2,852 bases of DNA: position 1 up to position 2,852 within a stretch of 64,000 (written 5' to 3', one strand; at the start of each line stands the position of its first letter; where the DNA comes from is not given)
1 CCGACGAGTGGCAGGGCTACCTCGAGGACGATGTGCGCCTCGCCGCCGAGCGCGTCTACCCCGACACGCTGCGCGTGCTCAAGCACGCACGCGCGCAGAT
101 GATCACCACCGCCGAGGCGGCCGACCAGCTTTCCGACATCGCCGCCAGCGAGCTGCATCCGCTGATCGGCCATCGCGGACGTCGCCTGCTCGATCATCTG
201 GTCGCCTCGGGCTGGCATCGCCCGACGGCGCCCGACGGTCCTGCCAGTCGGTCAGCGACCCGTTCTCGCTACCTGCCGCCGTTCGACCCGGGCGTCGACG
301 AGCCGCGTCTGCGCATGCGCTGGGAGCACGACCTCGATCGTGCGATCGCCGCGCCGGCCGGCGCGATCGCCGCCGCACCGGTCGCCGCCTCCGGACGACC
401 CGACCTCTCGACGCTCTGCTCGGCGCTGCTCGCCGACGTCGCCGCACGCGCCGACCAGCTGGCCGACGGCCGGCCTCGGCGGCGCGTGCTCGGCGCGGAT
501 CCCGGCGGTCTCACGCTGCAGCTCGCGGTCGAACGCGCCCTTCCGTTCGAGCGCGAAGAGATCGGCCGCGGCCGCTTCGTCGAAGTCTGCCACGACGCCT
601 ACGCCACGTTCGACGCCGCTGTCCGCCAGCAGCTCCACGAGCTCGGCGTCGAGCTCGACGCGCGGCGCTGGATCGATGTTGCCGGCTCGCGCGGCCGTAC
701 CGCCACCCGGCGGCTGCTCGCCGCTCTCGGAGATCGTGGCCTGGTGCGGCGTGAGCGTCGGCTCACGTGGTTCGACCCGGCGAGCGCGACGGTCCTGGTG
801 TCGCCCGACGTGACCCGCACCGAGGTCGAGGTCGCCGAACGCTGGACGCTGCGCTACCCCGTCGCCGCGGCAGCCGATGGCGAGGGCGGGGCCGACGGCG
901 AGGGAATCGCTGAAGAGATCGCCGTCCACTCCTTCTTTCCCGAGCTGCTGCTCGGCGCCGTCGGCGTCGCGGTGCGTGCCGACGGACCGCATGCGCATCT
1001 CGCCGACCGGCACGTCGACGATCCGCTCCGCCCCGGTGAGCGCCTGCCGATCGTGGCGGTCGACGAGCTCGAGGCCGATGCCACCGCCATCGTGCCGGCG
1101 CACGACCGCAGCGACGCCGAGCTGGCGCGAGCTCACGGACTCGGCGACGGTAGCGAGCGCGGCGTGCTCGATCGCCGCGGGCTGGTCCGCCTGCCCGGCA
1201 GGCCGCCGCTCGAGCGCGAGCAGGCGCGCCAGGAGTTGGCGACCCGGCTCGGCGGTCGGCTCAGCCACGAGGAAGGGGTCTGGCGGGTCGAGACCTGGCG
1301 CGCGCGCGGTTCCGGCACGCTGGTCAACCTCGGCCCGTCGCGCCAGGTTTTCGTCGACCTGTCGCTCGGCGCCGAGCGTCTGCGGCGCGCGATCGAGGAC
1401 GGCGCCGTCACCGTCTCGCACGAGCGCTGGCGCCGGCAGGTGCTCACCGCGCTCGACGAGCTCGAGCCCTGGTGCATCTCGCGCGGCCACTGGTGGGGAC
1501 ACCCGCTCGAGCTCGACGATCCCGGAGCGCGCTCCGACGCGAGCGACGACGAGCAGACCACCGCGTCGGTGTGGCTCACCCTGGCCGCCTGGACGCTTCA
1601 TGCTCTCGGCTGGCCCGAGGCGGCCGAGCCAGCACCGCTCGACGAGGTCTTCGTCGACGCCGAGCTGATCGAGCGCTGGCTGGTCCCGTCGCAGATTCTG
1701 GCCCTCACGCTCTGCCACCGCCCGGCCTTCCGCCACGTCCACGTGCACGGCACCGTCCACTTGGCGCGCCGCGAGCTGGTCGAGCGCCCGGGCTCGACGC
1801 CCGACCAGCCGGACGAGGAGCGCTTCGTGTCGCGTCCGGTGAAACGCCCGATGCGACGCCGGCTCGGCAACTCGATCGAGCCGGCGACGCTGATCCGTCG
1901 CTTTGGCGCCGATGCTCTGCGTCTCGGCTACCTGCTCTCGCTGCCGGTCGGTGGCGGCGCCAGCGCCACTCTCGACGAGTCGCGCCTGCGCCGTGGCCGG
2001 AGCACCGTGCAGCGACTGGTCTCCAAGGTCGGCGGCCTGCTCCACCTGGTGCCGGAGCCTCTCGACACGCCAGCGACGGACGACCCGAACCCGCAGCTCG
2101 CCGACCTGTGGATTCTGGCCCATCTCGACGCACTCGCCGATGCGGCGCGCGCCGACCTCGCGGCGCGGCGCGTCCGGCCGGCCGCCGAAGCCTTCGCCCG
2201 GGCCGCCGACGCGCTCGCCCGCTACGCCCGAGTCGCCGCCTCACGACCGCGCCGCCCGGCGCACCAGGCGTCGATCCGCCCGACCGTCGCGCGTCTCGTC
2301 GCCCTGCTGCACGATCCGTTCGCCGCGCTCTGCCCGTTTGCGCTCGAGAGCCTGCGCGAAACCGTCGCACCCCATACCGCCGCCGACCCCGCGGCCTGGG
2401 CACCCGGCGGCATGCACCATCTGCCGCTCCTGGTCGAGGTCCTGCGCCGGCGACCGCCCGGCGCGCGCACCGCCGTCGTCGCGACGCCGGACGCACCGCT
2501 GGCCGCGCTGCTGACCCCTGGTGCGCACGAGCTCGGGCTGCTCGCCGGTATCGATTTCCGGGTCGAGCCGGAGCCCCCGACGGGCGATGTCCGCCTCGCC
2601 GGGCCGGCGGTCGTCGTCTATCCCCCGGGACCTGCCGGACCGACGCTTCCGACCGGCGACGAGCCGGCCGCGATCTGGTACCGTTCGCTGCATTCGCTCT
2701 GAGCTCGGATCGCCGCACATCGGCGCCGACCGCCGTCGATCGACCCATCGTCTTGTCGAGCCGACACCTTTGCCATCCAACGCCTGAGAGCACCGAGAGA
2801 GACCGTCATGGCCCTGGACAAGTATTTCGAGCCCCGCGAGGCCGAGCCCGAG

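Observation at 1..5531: Tandem ValRS genes: an intact valS preceded by a full-length paralog with a destroyed KMSKS motif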

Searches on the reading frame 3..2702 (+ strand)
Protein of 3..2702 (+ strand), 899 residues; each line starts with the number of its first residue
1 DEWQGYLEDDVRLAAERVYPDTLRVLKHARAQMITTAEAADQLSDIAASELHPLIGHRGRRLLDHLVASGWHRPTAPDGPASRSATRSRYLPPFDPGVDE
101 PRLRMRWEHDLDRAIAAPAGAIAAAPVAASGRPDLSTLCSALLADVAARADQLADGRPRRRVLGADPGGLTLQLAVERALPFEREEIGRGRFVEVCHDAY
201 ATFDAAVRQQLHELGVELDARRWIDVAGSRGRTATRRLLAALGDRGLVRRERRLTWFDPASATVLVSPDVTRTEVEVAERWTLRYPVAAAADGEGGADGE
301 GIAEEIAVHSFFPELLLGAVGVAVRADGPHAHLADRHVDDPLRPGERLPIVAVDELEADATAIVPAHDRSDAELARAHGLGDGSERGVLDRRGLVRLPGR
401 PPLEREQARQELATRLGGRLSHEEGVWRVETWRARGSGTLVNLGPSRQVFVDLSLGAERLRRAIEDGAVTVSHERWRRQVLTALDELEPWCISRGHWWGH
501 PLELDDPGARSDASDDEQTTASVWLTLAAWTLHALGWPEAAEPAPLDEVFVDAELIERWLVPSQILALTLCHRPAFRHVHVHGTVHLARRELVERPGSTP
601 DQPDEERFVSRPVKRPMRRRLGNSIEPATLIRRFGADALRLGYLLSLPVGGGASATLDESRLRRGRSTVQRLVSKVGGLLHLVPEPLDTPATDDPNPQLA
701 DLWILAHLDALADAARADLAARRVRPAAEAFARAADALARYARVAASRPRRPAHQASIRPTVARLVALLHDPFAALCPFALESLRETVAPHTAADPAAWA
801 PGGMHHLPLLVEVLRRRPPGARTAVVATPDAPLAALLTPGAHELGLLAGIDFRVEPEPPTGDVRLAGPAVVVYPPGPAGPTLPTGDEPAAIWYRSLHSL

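Call 5: search_protein_families(library=pfam, proteins=[window:3-2702:+], max_evalue=0.1)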
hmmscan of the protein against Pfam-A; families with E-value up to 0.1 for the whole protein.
window:3-2702:+ (899 aa): 2 families
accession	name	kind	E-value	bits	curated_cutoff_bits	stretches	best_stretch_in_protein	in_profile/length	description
PF00133.28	tRNA-synt_1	-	1.3e-23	83.9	22.7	1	121-503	26-244/414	tRNA synthetases class I (I, L, M and V)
PF09334.17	tRNA-synt_1g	-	0.041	13.1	20.1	0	446-503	181-238/391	tRNA synthetases class I (M)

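Call 6: search_protein_families(library=ncbifam, proteins=[window:3-2702:+], max_evalue=0.1)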
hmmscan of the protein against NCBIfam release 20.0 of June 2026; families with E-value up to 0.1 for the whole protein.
window:3-2702:+ (899 aa): 8 families
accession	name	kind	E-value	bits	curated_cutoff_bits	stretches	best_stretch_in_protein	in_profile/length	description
NF004349.1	PRK05729.1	equivalog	2.8e-46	158.2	704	1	138-731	50-624/860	valine--tRNA ligase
TIGR00422.1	valS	equivalog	4.1e-38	130.9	612.1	2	162-502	76-413/863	valine--tRNA ligase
NF011492.0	PRK14900.1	equivalog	6.2e-31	107.1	1783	2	121-502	45-422/1044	valine--tRNA ligase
NF009687.0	PRK13208.1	equivalog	1.8e-23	82.6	738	2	118-502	38-410/801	valine--tRNA ligase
TIGR00392.1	ileS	equivalog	1.2e-14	53.5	621.4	2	126-274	44-195/861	isoleucine--tRNA ligase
TIGR00396.1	leuS_bact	equivalog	3.8e-07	28.6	548.4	1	603-649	593-638/843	leucine--tRNA ligase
NF000540.1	alt_ValS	exception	2.1e-06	26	900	1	608-783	566-738/827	valine--tRNA ligase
NF000258.1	MupB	exception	0.0024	15.8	1900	1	125-286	40-205/1033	mupirocin-resistant isoleucine--tRNA ligase MupB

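Call 8: find_homologous_proteins(query=window:3-2699:+, max_evalue=0.001)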
Query window:3-2699:+ (899 aa): 98 proteins with E <= 0.001 among 8000 candidates.
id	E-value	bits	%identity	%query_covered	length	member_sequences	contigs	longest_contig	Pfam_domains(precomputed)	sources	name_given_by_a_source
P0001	0.0e+0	1986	100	100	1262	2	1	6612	PF02812.24,PF00133.29,PF00208.28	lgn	-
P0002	6.2e-241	821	54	87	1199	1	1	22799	PF02812.24,PF00133.29,PF00208.28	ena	-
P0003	6.3e-241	821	51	100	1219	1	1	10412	PF02812.24,PF00133.29,PF00208.28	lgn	-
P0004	3.3e-238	812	53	87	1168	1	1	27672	PF09334.18,PF08264.20,PF02812.24,PF00133.29,PF00208.28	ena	-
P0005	2.3e-236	806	52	98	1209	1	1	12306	PF09334.18,PF02812.24,PF00133.29,PF00208.28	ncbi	-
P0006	1.1e-234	800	53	88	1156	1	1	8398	PF02812.24,PF00133.29,PF00208.28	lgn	-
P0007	3.8e-234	798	51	97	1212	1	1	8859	PF02812.24,PF00133.29,PF00208.28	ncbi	-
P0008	4.8e-234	798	52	95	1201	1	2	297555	PF02812.24,PF00133.29,PF00208.28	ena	-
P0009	8.8e-233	794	52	97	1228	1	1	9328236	PF09334.18,PF02812.24,PF00133.29,PF00208.28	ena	-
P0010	4.2e-232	791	50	97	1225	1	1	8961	PF02812.24,PF00133.29,PF00208.28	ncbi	-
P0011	6.6e-232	791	54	87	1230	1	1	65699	PF02812.24,PF00133.29,PF00208.28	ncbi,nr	ncbi:MAG: class I tRNA ligase family protein [bacterium]|nr:class I tRNA ligase family protein [bact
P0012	1.3e-231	790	50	97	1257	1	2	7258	PF02812.24,PF00133.29,PF00208.28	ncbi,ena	-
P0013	1.4e-231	790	51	97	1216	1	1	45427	PF02812.24,PF00133.29,PF00208.28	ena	-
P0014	3.9e-231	788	51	97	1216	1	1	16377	PF02812.24,PF00133.29,PF00208.28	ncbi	-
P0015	6.4e-230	784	52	92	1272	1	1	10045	PF02812.24,PF00133.29,PF00208.28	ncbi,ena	-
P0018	2.3e-227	776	50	97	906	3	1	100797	PF09334.18,PF00133.29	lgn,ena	-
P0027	6.4e-216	738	47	98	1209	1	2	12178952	PF09334.18,PF02812.24,PF00133.29,PF00208.28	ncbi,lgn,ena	-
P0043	7.9e-174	599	43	96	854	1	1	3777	PF09334.18,PF00133.29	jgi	jgi:valyl-tRNA synthetase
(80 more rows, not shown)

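Call 11: find_encoding_contigs(protein=P0001, flank=10000, max_places=4)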
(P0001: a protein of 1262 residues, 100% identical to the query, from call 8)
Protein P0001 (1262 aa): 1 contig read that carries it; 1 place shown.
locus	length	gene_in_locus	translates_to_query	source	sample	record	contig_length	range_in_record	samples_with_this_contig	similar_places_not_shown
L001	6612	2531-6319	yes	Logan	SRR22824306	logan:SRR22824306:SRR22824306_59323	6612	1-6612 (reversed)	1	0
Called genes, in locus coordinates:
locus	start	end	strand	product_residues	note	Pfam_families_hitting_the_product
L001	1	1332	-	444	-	?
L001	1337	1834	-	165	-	PF01613:Flavin_Reduct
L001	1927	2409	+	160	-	PF00293:NUDIX, PF14815:NUDIX_4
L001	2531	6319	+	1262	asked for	PF02812:ELFV_dehydrog_N, PF00208:ELFV_dehydrog, PF00133:tRNA-synt_1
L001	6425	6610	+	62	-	?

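Call 19: find_related_loci(query=A1, collection=genome_contigs, flank=10000)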
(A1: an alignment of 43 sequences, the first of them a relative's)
Query A1 (1262 aa) in genome_contigs; peptide patterns used: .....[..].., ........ (x = any residue, [..] = any of these).
471 stretches matched a pattern; 417 encode a relative of the query (tblastn E <= 1e-3); the best 80 are kept; 78 distinct loci.
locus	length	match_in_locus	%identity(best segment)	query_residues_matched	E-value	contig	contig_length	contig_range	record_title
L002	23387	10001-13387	58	2-1147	0e+0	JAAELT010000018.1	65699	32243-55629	MAG: bacterium isolate Bpl_12 BplG_CONTIG151625, whole genome shotgun sequence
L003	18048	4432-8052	56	3-1237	0e+0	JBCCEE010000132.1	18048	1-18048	MAG: Acidobacteriota bacterium isolate P01_B01_bin.10 k141_1178723_length_18048_cov_47.3743, whole genome shotgun sequen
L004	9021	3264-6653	59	16-1147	0e+0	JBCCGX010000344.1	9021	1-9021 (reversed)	MAG: Acidobacteriota bacterium isolate P01_B01_bin.53 k141_4065918_length_9021_cov_61.7414, whole genome shotgun sequenc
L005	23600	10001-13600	53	3-1237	0e+0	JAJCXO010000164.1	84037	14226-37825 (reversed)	MAG: Acidobacteriota bacterium isolate OFTM223 OFTM223_163, whole genome shotgun sequence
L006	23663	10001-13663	54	2-1258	0e+0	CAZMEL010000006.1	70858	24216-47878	MAG TPA_asm: uncultured Thermoanaerobaculia bacterium isolate binchicken_co237_100 genome assembly, contig: NODE_278_len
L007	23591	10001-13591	54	3-1212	0e+0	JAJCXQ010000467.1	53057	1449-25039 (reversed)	MAG: Acidobacteriota bacterium isolate OFTM268 OFTM268_466, whole genome shotgun sequence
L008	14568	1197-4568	58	2-1152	0e+0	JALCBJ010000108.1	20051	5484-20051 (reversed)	MAG: Thermoanaerobaculia bacterium isolate IB1_shallow_metabat_bins_2.tsv.009 NODE_457_length_20051_cov_19.592368, whole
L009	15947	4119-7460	50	3-1160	0e+0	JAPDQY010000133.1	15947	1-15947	MAG: Candidatus Coneutiohabitans thermophilus isolate ZMQR_201803_bins_22 ZMQR_201803_bins_22_scaffold_133, whole genome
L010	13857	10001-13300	50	3-1147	0e+0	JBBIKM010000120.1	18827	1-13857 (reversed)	MAG: bacterium isolate BQS170218_bin_186 NODE_1058_length_18827_cov_5.054603, whole genome shotgun sequence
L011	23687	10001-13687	47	2-1229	0e+0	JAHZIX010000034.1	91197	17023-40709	MAG: Deltaproteobacteria bacterium isolate P_S1_bin.14 k141_1194931, whole genome shotgun sequence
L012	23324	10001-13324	49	3-1147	0e+0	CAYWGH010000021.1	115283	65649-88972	MAG TPA_asm: uncultured Cytophagia bacterium isolate binchicken_co107_472 genome assembly, contig: NODE_370_length_11528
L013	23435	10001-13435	50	3-1149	0e+0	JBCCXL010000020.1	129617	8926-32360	MAG: Acidobacteriota bacterium isolate P01_F01_bin.125 k141_2162333_length_129617_cov_20.9076, whole genome shotgun sequ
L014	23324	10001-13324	49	3-1147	0e+0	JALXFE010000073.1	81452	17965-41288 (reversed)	MAG: Thermoanaerobaculia bacterium isolate V2_maxbin2_scaf2bin.072 V2_NODE_11_length_81452_cov_6.994331, whole genome sh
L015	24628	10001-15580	48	2-1179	0e+0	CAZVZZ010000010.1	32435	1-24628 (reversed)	MAG TPA_asm: uncultured Cytophagia bacterium isolate SRP173033_co3_202 genome assembly, contig: NODE_1456_length_32435_c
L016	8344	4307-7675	49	2-1147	0e+0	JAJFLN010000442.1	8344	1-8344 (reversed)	MAG: Candidatus Cloacimonadota bacterium isolate OFTM100 OFTM100_441, whole genome shotgun sequence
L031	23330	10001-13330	44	3-1152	0e+0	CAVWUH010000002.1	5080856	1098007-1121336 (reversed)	MAG: uncultured Acidobacteriota bacterium isolate MFD07386.bin.2.1 genome assembly, contig: contig_10975, whole genome s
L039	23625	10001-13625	39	3-1259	0e+0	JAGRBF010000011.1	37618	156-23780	MAG: Calditrichaeota bacterium isolate HKST-UBA06 2012-05-30_1_(paired)_contig_2973, whole genome shotgun sequence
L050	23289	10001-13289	52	9-1037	2e-133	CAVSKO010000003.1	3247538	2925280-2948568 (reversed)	MAG: Blastocatellia bacterium isolate MFD09212.bin.1.217 genome assembly, contig: contig_750, whole genome shotgun seque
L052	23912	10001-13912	58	7-1254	3e-146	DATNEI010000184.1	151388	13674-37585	MAG TPA_asm: Pyrinomonadaceae bacterium isolate SMAG_U11264 k141_803240, whole genome shotgun sequence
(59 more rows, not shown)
